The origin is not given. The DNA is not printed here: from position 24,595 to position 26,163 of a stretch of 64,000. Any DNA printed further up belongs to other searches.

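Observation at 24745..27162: Divergent pair of extracytoplasmic GH-like TIM barrel and CE4 deacetylase: a split PgaB/PelA-type exopolysaccharide-processing module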

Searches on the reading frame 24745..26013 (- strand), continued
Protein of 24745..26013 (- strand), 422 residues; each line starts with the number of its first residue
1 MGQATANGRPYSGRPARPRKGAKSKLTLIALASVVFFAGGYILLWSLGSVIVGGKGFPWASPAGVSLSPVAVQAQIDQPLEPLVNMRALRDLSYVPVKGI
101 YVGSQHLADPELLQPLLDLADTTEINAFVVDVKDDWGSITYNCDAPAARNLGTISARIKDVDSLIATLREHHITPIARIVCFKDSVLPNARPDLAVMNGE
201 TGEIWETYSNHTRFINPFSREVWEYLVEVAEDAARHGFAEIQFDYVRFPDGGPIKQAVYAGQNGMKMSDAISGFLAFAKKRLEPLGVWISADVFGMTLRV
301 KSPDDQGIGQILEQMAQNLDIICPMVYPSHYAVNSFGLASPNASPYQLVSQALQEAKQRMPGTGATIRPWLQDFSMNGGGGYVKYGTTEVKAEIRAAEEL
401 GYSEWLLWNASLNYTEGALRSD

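Call 69: search_protein_families(library=pfam, proteins=[L015:6344-7303:+, L047:4315-6132:-, L017:11811-12836:-, L021:10366-11562:-, L031:3769-4785:-, L076:2676-4481:+, L047:8979-10442:+, L063:11959-12648:+, L069:9373-9801:+, L023:8293-10179:+], max_evalue=0.0001)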
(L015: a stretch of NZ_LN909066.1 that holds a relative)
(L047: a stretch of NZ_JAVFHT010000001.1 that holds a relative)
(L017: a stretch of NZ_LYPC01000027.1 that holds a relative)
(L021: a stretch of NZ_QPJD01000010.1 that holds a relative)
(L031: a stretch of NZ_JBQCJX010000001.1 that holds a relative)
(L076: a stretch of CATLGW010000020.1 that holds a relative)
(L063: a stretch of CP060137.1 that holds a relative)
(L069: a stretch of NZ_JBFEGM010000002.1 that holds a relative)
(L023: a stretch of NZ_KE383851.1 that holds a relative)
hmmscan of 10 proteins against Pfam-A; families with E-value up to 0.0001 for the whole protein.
L015:6344-7303:+ (320 aa): 2 families
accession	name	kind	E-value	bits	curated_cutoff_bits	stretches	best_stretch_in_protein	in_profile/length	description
PF02588.21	YitT_membrane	-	1.5e-51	175.1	24.3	1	54-256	3-204/205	Uncharacterised 5xTM membrane BCR, YitT family COG1284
PF10035.14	DUF2179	-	2.8e-21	75.5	22.8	1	261-315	1-55/55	Uncharacterized protein conserved in bacteria (DUF2179)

L047:4315-6132:- (606 aa): 3 families
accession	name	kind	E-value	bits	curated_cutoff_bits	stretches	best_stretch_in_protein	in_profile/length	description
PF00270.35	DEAD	-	1e-51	175.5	26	1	92-257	1-166/167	DEAD/DEAH box helicase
PF00271.37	Helicase_C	-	2.2e-36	124.9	23.5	1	292-401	1-110/110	Helicase conserved C-terminal domain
PF04851.21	ResIII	-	7.4e-05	23.1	22.5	0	111-251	29-162/164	Type III restriction enzyme, res subunit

L017:11811-12836:- (342 aa): 1 family
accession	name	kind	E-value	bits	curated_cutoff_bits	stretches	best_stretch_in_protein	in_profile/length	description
PF00365.25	PFK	-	4.4e-110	367.9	30.9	1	27-296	2-275/277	Phosphofructokinase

L021:10366-11562:- (399 aa): 1 family
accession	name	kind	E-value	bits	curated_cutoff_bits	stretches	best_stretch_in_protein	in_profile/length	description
PF10776.14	DUF2600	-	2.3e-139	464.3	25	1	67-395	1-328/328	Protein of unknown function (DUF2600)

L031:3769-4785:- (339 aa): 1 family
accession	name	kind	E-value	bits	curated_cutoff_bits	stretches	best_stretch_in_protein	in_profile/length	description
PF04854.19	DUF624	-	5.3e-21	75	24.2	1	89-193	1-77/77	Protein of unknown function, DUF624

L076:2676-4481:+ (602 aa): 4 families
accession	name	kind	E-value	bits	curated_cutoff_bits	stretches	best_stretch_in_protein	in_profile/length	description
PF00664.28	ABC_membrane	-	2.7e-34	119.6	28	1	46-316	1-274/274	ABC transporter transmembrane region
PF00005.33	ABC_tran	-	4.2e-23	82.9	25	1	384-540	2-137/137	ABC transporter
PF02463.25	SMC_N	-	1.3e-07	31.8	40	1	519-584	148-213/220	RecF/RecN/SMC N terminal domain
PF13304.12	AAA_21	-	3.4e-06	27.8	27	0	512-574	238-304/304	AAA domain, putative AbiEii toxin, Type IV TA system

L047:8979-10442:+ (488 aa): 1 family
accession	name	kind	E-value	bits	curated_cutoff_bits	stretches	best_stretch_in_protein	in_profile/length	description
PF01554.23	MatE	-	1.3e-64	217.2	24.9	2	281-442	1-161/161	MatE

L063:11959-12648:+ (230 aa): 1 family
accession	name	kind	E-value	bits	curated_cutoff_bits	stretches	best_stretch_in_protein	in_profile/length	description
PF05389.17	MecA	-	7.5e-56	189.7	22.5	1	8-224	1-220/221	Negative regulator of genetic competence (MecA)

L069:9373-9801:+ (143 aa): 2 families
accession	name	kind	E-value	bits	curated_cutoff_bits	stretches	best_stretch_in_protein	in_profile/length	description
PF03960.21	ArsC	-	1e-29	103.1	24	1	17-125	1-79/79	ArsC family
PF00462.30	Glutaredoxin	-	3e-09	37.4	22.9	1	14-57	1-44/60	Glutaredoxin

L023:8293-10179:+ (629 aa): 0 families

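Call 70: list_cluster_members(proteins=[P0001, P0121])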
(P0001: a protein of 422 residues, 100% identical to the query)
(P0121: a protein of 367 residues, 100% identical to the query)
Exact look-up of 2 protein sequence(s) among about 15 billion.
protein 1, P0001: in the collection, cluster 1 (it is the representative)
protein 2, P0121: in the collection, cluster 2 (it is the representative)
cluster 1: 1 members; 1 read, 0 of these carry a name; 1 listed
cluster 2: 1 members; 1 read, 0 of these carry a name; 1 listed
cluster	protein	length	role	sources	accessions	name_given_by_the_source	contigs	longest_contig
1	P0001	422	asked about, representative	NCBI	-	-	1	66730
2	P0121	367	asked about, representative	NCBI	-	-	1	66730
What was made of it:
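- Tried and rejected: The cluster look-up gave no names (call 70).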
